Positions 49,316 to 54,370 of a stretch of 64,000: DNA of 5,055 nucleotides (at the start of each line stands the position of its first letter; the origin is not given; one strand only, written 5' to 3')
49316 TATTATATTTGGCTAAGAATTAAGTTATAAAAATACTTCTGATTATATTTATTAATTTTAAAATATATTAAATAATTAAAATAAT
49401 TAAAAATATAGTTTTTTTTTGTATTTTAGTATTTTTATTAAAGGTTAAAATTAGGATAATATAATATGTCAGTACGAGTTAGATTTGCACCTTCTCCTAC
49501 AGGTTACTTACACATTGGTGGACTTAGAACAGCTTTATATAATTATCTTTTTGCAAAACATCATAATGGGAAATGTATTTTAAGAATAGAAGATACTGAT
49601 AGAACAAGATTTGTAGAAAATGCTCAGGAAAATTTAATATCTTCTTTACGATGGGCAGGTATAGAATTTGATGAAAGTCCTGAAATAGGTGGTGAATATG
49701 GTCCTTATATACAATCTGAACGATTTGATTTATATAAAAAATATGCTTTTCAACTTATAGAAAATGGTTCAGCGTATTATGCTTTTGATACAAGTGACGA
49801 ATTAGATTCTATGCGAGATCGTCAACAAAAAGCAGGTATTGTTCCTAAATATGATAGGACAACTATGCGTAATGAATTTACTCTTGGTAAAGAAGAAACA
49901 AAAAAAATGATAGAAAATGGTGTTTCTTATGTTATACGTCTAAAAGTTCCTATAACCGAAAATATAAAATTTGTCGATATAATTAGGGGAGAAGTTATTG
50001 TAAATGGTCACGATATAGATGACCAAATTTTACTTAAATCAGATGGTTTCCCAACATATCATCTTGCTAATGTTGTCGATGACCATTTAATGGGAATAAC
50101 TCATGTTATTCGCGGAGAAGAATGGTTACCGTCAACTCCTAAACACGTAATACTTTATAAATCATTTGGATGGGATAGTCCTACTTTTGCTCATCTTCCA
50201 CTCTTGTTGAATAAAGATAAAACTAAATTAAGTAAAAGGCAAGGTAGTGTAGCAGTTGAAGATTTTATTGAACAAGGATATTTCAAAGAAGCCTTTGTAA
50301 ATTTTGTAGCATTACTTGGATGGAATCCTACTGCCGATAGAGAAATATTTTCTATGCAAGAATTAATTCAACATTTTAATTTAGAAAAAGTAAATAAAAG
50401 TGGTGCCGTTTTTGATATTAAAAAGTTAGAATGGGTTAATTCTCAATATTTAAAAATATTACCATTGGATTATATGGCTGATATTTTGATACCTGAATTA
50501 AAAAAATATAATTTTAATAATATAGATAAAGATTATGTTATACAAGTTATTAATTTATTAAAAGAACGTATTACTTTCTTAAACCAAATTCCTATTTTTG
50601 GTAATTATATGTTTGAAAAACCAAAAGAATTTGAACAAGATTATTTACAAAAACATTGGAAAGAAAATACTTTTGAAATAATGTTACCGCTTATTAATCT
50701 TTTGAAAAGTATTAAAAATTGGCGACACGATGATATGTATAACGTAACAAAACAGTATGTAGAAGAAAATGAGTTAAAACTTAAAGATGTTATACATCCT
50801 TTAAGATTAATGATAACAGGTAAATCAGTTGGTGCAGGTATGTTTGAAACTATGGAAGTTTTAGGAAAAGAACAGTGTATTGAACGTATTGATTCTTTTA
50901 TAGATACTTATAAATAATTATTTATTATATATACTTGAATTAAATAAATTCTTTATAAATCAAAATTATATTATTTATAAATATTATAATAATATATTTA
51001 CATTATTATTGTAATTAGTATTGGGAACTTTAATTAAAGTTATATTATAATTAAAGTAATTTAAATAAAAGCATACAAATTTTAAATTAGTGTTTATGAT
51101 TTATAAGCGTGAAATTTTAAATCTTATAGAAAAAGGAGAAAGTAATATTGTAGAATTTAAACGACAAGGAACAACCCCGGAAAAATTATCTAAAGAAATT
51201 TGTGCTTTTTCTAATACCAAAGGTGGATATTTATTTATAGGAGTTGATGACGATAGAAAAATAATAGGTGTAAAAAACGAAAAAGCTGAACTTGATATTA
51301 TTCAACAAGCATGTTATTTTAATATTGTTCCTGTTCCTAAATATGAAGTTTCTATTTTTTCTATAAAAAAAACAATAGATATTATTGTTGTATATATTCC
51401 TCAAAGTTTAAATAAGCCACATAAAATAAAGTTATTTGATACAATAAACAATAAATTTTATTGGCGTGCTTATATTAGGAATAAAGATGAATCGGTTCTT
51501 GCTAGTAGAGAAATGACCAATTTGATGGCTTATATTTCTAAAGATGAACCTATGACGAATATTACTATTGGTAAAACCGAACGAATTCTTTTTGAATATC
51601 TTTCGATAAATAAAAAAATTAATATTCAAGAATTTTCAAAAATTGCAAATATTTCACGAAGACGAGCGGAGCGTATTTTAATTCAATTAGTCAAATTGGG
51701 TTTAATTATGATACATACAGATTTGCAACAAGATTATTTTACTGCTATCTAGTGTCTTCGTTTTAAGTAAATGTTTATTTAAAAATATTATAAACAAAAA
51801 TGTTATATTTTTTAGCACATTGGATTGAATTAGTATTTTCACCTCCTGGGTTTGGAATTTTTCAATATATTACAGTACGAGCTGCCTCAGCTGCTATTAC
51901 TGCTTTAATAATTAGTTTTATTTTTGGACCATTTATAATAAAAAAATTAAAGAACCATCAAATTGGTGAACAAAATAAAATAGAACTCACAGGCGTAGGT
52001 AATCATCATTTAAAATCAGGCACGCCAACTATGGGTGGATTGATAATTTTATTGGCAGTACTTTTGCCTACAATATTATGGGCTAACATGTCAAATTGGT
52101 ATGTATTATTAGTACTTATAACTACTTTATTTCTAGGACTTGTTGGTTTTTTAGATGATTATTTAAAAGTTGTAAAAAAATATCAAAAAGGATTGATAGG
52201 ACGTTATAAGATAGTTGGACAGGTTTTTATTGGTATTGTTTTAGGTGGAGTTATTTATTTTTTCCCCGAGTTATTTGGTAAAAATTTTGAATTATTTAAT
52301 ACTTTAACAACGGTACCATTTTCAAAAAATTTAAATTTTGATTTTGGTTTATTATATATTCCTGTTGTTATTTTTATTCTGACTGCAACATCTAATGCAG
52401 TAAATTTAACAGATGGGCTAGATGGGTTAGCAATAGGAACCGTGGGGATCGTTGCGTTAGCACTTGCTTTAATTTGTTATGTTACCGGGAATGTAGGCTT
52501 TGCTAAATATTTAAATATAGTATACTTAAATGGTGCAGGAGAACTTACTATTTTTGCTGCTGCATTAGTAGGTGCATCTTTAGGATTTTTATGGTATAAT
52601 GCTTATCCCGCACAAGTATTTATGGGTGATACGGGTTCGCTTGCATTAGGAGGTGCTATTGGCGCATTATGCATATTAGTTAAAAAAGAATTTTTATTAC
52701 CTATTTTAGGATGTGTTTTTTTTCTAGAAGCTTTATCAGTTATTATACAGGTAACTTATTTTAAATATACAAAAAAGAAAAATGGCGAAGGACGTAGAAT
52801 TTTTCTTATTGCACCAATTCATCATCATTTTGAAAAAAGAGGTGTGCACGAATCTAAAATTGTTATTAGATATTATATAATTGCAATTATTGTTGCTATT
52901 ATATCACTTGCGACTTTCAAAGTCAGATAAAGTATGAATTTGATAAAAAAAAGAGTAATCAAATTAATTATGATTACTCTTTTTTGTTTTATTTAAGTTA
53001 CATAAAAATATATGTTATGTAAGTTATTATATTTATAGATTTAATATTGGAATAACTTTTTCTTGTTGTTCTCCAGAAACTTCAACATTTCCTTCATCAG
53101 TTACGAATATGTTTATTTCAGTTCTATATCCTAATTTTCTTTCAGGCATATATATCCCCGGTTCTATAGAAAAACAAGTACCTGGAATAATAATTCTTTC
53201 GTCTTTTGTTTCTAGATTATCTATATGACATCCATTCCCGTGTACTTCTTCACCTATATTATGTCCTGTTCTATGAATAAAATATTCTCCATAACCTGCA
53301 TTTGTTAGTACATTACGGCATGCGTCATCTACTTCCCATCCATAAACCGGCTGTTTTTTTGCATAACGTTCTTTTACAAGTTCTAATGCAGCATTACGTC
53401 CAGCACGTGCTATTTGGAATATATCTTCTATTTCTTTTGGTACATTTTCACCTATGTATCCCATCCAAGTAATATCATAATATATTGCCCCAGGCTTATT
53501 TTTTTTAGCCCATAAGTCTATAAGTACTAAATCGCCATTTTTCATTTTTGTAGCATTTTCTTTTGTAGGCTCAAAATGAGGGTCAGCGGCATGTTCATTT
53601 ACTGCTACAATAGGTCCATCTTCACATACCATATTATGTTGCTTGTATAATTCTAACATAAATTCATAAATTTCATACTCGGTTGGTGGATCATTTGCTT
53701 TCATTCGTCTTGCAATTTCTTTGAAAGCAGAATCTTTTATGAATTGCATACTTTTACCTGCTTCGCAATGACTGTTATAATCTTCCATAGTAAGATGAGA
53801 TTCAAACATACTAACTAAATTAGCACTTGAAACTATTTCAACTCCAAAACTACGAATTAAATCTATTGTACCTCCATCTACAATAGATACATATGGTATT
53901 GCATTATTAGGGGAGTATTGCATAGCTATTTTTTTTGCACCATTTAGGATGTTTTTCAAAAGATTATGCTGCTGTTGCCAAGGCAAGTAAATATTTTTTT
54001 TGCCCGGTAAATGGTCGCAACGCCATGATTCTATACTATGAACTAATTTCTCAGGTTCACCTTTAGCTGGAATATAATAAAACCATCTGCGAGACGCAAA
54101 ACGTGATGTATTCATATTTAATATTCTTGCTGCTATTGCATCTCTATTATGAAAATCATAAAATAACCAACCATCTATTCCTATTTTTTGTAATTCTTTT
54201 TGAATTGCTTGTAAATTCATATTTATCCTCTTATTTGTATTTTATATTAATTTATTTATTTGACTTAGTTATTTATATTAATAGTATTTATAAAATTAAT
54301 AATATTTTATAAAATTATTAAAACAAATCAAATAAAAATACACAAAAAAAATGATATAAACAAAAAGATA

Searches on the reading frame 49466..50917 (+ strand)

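Call 49: search_protein_families(library=pfam, proteins=[window:49466-50917:+], max_evalue=0.001)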
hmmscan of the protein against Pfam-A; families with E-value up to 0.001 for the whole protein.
window:49466-50917:+ (483 aa): 2 families
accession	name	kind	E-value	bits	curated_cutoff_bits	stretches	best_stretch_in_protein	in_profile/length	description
PF00749.27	tRNA-synt_1c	-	4.2e-108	361.4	23.4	1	3-323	2-314/314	tRNA synthetases class I (E and Q), catalytic domain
PF19269.4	Anticodon_2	-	2.3e-33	116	23.6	1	342-478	3-140/141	Anticodon binding domain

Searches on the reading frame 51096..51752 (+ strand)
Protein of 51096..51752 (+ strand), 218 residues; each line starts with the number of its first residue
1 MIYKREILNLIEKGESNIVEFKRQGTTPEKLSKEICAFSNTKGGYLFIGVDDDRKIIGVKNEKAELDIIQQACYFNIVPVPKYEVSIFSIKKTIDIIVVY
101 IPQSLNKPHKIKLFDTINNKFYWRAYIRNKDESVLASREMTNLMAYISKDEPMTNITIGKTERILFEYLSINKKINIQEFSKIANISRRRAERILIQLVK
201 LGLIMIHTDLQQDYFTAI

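Call 49: search_protein_families(library=pfam, proteins=[window:51096-51752:+], max_evalue=0.001)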
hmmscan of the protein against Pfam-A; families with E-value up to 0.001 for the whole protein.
window:51096-51752:+ (218 aa): 1 family
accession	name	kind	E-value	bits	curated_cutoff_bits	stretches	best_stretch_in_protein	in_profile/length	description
PF04326.19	SLFN_AlbA_2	-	5e-25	88.8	25.3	1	15-133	1-114/118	Schlafen, AlbA_2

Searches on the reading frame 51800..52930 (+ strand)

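Call 8: search_protein_families(library=ncbifam, proteins=[window:51800-52930:+], max_evalue=0.01)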
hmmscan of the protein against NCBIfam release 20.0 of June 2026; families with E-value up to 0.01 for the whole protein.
window:51800-52930:+ (376 aa): 3 families
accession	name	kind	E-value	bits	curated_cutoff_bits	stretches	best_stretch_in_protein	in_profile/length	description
TIGR00445.1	mraY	equivalog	1.2e-108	363.4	192.05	1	40-376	2-321/321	phospho-N-acetylmuramoyl-pentapeptide-transferase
NF053644.1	MraY_archaea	equivalog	1.4e-39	136.4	450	2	173-370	169-340/340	pseudomurein biosynthesis MraY family phospho-N-acetylmuramoyl-pentapeptide-transferase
TIGR02380.1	ECA_wecA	exception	1.1e-06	28.1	326.05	1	72-369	38-305/346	UDP-N-acetylglucosamine--undecaprenyl-phosphate N-acetylglucosaminephosphotransferase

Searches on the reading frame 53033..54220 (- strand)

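Call 8: search_protein_families(library=ncbifam, proteins=[window:53033-54220:-], max_evalue=0.01)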
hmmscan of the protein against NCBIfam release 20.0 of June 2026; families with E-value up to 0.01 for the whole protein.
window:53033-54220:- (395 aa): 7 families
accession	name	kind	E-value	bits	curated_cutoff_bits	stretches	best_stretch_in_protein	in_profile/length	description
NF007310.0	PRK09795.1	equivalog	1.2e-19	70.4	393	1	160-378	141-345/361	aminopeptidase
NF040821.1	dipep_PepQ_Arch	equivalog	2.8e-17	62.8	630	1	204-382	179-339/346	Xaa-Pro dipeptidase PepQ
NF008131.0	PRK10879.1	equivalog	3.9e-09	35.8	465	1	203-381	229-417/438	Xaa-Pro aminopeptidase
TIGR00500.1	met_pdase_I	equivalog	1.7e-05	24.4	171.35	1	223-366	81-213/247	type I methionyl aminopeptidase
TIGR00501.1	met_pdase_II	equivalog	0.0015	18.1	222.65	1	205-354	56-189/295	type II methionyl aminopeptidase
TIGR00495.1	crvDNA_42K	hypoth_equivalog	0.0037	16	430.05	1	205-284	82-158/383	ErbB3-binding protein EBP1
NF010133.0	PRK13607.1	equivalog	0.0064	15.4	339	0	180-238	193-249/443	Xaa-Pro dipeptidase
